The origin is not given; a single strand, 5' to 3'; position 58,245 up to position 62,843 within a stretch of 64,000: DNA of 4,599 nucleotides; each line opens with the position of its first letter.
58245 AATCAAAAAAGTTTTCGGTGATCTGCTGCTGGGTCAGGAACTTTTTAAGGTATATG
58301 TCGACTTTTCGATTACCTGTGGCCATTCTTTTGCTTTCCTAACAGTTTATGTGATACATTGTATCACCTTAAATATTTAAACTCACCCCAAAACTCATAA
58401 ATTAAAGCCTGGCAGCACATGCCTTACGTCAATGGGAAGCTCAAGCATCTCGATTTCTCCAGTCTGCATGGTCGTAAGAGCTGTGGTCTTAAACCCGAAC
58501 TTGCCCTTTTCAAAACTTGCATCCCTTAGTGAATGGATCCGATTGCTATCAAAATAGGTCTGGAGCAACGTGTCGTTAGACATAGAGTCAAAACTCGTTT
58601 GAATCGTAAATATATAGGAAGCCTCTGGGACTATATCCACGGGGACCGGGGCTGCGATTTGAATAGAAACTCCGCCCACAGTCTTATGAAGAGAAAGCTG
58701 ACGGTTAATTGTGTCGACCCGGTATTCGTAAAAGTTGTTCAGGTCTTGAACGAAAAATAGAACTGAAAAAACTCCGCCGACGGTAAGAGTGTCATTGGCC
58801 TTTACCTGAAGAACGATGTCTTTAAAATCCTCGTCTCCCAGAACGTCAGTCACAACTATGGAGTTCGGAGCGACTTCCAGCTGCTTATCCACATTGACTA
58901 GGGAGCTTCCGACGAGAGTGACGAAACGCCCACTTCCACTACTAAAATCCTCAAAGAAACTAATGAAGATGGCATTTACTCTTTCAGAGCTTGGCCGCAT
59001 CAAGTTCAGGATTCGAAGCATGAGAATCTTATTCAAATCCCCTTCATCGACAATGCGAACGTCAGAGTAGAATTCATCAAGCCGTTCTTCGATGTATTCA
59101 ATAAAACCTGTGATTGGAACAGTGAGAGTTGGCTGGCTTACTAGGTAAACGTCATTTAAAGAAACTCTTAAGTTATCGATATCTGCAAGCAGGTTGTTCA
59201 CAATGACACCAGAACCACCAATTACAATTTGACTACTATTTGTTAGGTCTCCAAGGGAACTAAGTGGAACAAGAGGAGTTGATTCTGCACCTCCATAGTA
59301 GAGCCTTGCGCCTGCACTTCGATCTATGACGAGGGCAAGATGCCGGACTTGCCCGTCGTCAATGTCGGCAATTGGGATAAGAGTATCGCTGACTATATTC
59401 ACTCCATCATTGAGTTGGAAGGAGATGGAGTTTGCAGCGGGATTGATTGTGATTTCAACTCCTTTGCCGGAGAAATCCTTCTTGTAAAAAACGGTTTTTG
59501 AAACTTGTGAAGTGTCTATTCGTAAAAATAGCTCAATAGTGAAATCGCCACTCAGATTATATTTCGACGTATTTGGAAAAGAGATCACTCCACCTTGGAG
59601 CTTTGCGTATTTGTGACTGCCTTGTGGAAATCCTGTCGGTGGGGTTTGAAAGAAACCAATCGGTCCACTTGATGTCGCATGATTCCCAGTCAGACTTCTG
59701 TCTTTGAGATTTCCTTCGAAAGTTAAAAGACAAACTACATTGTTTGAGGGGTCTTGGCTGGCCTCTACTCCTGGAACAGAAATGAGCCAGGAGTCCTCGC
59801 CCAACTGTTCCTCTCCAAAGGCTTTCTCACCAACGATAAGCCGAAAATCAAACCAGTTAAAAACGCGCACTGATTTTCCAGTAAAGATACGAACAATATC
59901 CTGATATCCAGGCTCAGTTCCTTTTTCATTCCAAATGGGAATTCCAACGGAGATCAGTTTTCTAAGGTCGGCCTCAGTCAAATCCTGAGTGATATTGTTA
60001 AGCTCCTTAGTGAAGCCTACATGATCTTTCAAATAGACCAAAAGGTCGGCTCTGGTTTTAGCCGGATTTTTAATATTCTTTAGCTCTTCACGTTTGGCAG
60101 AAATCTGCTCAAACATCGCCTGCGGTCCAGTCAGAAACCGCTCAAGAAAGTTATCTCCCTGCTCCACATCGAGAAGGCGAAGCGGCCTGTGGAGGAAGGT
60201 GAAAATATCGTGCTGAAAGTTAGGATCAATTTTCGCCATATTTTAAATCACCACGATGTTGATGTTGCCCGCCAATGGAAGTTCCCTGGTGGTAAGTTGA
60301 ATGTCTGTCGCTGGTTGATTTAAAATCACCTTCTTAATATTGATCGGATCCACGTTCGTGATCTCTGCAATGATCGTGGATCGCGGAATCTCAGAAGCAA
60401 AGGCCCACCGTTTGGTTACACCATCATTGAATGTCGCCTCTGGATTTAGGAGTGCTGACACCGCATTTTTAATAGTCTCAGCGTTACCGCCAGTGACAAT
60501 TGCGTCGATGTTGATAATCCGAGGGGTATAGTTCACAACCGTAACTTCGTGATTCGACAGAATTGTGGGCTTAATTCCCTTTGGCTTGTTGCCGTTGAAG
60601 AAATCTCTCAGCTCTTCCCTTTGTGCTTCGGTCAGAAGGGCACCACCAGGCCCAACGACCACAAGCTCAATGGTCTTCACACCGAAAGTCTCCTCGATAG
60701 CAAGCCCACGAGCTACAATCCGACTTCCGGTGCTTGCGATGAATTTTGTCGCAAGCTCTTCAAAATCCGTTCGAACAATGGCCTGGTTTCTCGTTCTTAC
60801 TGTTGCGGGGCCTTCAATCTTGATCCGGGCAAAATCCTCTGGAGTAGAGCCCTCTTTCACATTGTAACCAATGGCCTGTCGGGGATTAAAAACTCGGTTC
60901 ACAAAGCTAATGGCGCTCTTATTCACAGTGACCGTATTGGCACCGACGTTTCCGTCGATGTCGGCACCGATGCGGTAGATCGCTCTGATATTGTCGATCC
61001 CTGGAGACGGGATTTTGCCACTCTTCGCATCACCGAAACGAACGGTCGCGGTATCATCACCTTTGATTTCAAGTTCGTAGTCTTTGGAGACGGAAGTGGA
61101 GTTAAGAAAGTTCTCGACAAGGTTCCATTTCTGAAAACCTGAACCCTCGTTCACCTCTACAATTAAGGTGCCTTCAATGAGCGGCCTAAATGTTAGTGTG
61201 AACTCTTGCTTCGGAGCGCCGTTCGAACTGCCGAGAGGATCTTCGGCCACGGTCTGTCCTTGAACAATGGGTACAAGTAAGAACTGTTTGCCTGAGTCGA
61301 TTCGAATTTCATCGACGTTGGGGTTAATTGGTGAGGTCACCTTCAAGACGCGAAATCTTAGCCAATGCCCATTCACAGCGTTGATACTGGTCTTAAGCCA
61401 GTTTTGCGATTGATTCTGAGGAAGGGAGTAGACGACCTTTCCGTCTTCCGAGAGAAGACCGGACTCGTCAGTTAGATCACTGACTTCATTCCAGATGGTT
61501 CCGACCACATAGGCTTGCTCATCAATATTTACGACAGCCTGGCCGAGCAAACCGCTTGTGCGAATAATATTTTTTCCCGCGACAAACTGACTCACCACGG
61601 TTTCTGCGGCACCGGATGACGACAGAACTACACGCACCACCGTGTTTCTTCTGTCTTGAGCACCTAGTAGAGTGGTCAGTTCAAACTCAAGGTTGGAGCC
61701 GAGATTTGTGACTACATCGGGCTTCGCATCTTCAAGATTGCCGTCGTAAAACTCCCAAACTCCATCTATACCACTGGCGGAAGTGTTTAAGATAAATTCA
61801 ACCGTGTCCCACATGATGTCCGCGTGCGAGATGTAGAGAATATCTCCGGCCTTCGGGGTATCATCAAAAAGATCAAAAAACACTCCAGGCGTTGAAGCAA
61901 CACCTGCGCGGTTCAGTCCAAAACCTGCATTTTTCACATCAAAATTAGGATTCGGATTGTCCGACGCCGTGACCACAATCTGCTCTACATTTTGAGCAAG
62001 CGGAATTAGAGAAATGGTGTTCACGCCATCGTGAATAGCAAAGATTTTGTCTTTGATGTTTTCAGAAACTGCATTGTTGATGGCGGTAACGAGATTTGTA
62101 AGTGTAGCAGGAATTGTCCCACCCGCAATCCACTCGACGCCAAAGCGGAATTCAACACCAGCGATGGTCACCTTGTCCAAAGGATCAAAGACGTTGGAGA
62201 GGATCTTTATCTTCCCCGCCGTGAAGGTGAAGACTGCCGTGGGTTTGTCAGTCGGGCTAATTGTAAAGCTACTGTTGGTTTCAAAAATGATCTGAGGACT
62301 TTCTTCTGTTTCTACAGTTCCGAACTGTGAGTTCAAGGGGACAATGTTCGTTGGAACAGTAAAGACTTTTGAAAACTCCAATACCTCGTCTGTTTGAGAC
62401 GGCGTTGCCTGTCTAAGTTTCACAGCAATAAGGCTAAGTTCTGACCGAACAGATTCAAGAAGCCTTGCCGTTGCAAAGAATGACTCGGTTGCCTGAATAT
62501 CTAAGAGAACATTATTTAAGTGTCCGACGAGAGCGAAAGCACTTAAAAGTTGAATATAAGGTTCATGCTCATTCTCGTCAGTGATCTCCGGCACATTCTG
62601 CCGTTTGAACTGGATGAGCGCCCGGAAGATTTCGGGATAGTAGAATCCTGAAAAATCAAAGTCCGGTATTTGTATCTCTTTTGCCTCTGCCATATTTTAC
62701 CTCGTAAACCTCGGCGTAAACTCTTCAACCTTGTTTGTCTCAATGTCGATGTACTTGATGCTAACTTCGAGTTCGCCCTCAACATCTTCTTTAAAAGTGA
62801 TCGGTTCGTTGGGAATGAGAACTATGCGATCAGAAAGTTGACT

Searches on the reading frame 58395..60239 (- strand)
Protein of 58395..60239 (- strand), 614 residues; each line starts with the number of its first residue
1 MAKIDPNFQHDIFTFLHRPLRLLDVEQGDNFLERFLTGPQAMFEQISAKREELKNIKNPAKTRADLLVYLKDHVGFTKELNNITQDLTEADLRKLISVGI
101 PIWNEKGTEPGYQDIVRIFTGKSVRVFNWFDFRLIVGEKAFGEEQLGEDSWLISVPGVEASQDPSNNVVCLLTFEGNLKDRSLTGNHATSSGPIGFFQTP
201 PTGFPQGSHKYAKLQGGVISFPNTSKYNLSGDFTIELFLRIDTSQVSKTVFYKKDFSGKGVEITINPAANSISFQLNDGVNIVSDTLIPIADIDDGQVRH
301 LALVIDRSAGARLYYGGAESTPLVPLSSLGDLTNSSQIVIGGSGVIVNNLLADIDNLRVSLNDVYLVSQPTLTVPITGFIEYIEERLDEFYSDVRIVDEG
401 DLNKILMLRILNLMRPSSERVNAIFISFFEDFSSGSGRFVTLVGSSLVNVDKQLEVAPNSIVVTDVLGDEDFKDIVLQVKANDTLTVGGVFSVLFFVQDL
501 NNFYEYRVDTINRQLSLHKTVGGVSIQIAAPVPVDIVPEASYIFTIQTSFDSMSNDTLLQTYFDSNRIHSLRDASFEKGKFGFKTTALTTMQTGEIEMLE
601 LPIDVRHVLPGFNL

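Call 14: search_protein_families(library=pfam, proteins=[window:58395-60239:-], max_evalue=0.01)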
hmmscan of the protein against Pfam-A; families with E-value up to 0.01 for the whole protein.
window:58395-60239:- (614 aa): 2 families
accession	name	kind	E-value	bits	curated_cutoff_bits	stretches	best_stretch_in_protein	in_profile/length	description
PF13385.13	Laminin_G_3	-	5.7e-10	40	27.6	1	218-359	6-140/151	Concanavalin A-like lectin/glucanases superfamily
PF09684.15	Tail_P2_I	-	3.3e-05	24.2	20.6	1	41-131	14-99/139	Phage tail protein (Tail_P2_I)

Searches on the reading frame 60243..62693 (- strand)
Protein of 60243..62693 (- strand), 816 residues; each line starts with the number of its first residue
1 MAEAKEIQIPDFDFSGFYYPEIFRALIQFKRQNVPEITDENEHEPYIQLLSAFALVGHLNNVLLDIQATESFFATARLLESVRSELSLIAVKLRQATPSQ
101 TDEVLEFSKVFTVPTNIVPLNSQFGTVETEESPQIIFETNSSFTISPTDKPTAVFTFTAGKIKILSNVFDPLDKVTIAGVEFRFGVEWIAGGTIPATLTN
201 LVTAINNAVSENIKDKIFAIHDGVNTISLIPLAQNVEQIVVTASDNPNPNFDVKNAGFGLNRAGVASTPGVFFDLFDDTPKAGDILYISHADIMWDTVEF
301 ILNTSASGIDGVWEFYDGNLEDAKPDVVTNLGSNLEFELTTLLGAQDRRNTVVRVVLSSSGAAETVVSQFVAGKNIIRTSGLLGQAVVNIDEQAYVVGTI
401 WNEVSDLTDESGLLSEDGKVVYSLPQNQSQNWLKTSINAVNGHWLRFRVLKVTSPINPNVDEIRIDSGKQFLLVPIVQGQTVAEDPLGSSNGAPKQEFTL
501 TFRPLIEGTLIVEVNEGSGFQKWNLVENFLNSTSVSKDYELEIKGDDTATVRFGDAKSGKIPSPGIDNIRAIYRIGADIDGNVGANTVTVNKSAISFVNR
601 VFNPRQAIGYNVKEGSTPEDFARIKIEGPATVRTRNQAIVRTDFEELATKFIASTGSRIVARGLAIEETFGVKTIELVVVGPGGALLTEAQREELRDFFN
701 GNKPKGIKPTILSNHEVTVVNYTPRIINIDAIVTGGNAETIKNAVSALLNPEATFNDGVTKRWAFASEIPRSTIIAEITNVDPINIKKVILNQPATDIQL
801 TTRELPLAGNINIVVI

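Call 82: search_protein_families(library=pfam, proteins=[window:60243-62693:-], max_evalue=0.001)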
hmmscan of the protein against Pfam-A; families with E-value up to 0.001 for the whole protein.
window:60243-62693:- (816 aa): 0 families

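Call 102: find_encoding_contigs(protein=window:60243-62693:-, flank=10000, max_places=2)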
Protein window:60243-62693:- (816 aa): 1 contig read that carries it; 1 place shown.
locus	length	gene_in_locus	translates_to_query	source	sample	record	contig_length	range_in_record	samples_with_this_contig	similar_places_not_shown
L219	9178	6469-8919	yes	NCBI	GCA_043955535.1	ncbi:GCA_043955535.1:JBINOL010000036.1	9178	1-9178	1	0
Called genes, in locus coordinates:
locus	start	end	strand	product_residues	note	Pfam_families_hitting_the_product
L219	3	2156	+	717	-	?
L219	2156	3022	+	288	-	-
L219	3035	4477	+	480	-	-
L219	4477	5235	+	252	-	-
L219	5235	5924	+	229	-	-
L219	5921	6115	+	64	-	-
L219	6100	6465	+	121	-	-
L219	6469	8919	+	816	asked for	-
